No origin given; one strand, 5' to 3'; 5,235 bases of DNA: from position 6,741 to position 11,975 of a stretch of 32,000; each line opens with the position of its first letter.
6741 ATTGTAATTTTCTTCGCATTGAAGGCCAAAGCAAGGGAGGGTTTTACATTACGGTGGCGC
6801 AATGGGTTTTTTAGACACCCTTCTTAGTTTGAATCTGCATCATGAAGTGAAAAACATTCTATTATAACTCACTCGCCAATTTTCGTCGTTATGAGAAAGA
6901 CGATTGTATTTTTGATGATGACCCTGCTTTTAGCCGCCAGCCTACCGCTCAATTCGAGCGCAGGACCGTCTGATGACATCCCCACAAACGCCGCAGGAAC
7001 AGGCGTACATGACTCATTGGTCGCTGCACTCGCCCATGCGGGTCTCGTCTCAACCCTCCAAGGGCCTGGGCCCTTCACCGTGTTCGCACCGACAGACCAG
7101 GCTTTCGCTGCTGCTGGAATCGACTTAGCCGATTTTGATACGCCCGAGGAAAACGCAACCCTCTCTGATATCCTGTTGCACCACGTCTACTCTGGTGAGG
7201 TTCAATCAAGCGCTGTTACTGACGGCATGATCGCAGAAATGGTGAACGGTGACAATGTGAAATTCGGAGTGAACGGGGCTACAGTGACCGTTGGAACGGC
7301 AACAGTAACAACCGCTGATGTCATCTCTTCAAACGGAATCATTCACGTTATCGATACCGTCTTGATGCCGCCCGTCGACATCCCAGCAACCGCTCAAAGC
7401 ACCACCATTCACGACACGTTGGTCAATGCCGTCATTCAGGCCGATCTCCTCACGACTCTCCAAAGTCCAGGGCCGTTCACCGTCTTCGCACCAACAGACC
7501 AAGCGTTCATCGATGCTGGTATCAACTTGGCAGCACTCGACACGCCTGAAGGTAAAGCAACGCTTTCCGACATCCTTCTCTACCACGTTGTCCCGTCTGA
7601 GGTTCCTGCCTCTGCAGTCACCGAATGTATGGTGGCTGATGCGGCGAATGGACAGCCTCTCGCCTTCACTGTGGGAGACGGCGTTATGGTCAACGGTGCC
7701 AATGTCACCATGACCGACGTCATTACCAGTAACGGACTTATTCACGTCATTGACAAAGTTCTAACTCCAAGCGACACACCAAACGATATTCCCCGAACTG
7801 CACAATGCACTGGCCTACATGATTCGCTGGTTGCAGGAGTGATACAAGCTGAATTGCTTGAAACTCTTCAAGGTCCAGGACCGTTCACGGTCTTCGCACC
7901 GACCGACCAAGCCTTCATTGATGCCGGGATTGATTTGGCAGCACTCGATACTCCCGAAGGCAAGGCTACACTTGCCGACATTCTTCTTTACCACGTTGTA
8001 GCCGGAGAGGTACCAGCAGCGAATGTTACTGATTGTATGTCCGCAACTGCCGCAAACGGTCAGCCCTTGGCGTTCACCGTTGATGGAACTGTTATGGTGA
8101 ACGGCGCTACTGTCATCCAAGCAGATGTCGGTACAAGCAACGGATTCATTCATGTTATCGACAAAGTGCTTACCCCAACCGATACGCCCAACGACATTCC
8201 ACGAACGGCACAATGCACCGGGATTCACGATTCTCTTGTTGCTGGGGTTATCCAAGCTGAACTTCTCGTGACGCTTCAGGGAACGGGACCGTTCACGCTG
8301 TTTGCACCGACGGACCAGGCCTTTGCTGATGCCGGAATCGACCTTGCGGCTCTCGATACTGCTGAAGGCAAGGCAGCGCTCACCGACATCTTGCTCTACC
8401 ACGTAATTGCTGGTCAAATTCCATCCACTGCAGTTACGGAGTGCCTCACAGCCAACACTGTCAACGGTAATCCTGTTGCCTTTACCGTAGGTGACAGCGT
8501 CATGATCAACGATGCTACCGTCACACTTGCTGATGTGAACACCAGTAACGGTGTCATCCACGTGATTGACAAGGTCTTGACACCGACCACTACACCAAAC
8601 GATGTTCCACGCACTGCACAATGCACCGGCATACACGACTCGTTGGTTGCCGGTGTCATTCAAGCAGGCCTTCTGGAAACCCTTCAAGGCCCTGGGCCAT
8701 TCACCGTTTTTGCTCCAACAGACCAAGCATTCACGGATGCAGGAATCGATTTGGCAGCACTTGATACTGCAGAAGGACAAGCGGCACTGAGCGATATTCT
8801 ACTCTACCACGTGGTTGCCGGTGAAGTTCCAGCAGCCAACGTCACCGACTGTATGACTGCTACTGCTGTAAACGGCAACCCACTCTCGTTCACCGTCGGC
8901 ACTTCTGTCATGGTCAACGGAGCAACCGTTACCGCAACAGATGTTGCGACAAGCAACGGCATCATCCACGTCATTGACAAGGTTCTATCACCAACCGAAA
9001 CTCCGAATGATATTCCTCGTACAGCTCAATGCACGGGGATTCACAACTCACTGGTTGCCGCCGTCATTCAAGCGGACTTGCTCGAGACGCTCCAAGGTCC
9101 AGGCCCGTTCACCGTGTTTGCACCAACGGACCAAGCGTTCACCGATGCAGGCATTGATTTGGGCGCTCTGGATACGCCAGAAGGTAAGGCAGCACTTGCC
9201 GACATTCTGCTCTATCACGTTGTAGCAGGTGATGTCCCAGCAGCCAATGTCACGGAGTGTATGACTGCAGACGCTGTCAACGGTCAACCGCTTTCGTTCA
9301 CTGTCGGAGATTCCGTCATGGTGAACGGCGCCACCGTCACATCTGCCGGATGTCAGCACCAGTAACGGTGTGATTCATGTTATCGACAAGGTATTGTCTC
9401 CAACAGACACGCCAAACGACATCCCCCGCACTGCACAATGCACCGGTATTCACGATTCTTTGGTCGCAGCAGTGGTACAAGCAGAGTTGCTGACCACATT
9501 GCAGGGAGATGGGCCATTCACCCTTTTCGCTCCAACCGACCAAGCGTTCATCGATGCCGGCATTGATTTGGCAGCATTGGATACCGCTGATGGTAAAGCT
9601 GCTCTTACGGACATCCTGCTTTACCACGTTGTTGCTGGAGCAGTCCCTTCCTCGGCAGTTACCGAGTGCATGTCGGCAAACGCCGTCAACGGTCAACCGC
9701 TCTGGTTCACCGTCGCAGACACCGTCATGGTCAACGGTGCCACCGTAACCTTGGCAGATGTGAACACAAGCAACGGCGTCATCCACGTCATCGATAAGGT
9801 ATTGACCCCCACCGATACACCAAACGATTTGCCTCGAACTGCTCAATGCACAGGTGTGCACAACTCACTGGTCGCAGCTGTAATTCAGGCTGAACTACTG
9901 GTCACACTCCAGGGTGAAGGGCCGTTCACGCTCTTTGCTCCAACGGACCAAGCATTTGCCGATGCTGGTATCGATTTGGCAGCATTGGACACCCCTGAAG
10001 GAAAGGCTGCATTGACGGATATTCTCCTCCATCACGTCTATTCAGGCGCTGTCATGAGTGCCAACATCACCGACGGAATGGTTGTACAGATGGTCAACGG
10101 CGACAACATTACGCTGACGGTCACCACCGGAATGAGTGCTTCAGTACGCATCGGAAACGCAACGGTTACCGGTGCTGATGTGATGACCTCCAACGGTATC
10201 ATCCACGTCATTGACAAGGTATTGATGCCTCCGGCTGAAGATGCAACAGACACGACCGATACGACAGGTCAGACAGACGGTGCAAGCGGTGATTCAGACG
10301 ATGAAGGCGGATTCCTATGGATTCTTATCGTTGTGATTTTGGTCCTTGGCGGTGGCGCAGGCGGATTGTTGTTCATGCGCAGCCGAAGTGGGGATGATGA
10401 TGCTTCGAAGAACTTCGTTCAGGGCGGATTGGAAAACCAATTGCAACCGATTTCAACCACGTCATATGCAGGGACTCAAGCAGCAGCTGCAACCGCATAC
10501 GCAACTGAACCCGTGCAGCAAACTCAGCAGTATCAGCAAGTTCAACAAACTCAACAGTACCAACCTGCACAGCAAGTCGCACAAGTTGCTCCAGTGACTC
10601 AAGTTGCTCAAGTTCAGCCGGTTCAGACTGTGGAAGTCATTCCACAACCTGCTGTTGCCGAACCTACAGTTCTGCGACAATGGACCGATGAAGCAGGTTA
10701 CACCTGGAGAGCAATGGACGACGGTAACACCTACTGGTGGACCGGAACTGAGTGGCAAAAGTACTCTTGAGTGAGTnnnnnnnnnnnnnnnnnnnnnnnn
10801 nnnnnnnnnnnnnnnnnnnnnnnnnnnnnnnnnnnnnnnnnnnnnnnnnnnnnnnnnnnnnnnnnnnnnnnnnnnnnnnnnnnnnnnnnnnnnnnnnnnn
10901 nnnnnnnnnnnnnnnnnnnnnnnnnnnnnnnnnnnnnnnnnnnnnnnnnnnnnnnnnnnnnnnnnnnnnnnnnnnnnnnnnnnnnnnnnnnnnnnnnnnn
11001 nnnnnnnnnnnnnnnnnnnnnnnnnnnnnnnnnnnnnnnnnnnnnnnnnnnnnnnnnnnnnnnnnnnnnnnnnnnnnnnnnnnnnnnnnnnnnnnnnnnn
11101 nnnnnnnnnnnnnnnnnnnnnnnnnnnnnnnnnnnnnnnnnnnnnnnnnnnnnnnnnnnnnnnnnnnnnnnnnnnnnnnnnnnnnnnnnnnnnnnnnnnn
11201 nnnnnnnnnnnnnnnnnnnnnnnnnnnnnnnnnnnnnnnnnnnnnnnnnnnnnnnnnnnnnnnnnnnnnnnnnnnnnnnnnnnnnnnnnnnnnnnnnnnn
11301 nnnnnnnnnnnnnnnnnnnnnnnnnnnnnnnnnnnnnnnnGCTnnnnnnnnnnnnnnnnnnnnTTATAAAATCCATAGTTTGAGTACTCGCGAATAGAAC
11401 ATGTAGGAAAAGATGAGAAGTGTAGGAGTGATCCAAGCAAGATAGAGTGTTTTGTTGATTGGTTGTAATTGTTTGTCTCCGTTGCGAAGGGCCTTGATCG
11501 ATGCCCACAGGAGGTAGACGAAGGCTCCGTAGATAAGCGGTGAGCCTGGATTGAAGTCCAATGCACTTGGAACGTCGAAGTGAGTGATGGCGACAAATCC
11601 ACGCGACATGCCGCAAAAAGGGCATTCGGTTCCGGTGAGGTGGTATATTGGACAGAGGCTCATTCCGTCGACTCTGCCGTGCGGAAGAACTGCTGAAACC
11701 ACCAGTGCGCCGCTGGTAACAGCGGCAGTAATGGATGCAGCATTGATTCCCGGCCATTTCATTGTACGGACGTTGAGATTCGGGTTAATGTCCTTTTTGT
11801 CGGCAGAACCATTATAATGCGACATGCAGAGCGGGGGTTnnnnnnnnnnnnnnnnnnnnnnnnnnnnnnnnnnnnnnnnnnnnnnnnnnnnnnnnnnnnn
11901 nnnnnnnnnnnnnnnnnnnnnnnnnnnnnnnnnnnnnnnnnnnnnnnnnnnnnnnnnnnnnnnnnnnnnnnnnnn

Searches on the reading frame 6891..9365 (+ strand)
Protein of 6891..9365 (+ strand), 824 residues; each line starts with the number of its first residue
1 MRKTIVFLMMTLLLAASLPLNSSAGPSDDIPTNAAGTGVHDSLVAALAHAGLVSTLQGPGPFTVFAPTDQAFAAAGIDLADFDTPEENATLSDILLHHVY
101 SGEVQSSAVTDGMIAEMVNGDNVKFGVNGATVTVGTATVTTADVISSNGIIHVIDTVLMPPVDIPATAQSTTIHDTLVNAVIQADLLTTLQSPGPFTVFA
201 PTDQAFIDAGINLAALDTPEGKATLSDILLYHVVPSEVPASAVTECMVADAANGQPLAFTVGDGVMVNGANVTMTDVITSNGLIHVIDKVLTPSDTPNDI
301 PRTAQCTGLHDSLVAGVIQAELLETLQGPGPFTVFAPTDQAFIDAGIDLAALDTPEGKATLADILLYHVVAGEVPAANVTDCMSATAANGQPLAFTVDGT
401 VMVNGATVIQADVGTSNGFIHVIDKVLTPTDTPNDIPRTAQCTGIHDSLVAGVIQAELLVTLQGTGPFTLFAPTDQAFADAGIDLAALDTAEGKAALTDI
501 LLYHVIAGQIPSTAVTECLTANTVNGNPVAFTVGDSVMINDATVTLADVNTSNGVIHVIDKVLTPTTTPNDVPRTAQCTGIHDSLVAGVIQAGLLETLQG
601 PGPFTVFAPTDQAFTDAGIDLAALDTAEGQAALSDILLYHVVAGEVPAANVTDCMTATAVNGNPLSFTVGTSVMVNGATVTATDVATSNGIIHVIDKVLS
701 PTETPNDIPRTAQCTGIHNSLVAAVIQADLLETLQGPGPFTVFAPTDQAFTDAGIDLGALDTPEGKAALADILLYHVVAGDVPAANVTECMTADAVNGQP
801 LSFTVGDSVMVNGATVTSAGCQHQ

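Call 7: search_protein_families(library=pfam, proteins=[window:6891-9365:+], max_evalue=0.01)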
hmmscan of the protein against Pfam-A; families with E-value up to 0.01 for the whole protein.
window:6891-9365:+ (824 aa): 5 families
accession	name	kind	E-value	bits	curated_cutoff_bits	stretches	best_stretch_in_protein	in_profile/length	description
PF02469.27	Fasciclin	-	5.5e-166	543.7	22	6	585-701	6-123/123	Fasciclin domain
PF03393.22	Matrix_Pneumo_N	-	3.4e-06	27.4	27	0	588-691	16-112/127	Pneumovirus matrix protein N-terminal domain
PF20077.4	CcmD_alt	-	0.00021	21.7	23.5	0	270-290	18-38/61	CcmD family protein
PF14787.11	zf-CCHC_5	-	0.0011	19.1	27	0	653-666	17-30/36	GAG-polyprotein viral zinc-finger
PF01534.23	Frizzled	-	0.0056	16.4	22.3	0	637-666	137-166/322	Frizzled/Smoothened family membrane region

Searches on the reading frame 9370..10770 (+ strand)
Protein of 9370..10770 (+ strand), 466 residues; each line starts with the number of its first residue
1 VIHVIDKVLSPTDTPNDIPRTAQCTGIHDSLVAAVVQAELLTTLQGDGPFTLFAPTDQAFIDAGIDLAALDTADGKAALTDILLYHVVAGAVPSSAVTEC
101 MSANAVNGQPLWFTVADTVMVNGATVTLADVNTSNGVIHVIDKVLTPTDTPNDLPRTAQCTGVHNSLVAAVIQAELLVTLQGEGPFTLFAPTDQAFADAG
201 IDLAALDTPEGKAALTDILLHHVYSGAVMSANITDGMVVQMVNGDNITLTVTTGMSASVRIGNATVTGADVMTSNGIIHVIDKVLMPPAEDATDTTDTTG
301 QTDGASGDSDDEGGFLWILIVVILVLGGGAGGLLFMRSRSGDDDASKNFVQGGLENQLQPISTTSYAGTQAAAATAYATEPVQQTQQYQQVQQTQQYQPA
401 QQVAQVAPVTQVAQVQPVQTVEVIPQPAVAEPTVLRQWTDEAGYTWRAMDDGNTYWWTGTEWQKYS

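Call 7: search_protein_families(library=pfam, proteins=[window:9370-10770:+], max_evalue=0.01)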
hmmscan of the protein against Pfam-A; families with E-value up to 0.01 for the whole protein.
window:9370-10770:+ (466 aa): 2 families
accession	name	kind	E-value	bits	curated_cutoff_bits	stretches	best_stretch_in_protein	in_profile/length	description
PF02469.27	Fasciclin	-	6.4e-59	198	22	2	30-147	5-123/123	Fasciclin domain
PF20077.4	CcmD_alt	-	0.0021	18.5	23.5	0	263-284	17-38/61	CcmD family protein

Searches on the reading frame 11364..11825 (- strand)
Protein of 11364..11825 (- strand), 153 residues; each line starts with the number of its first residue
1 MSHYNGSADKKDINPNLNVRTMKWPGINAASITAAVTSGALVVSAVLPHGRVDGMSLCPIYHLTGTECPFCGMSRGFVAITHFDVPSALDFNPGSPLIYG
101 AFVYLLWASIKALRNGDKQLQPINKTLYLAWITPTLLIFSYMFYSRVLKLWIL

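Call 7: search_protein_families(library=pfam, proteins=[window:11364-11825:-], max_evalue=0.01)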
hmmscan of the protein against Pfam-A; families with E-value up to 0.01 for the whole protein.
window:11364-11825:- (153 aa): 1 family
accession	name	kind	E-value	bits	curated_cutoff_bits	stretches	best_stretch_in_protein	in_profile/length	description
PF10825.13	DUF2752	-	2.5e-14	53.5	27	1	58-105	1-48/49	Protein of unknown function (DUF2752)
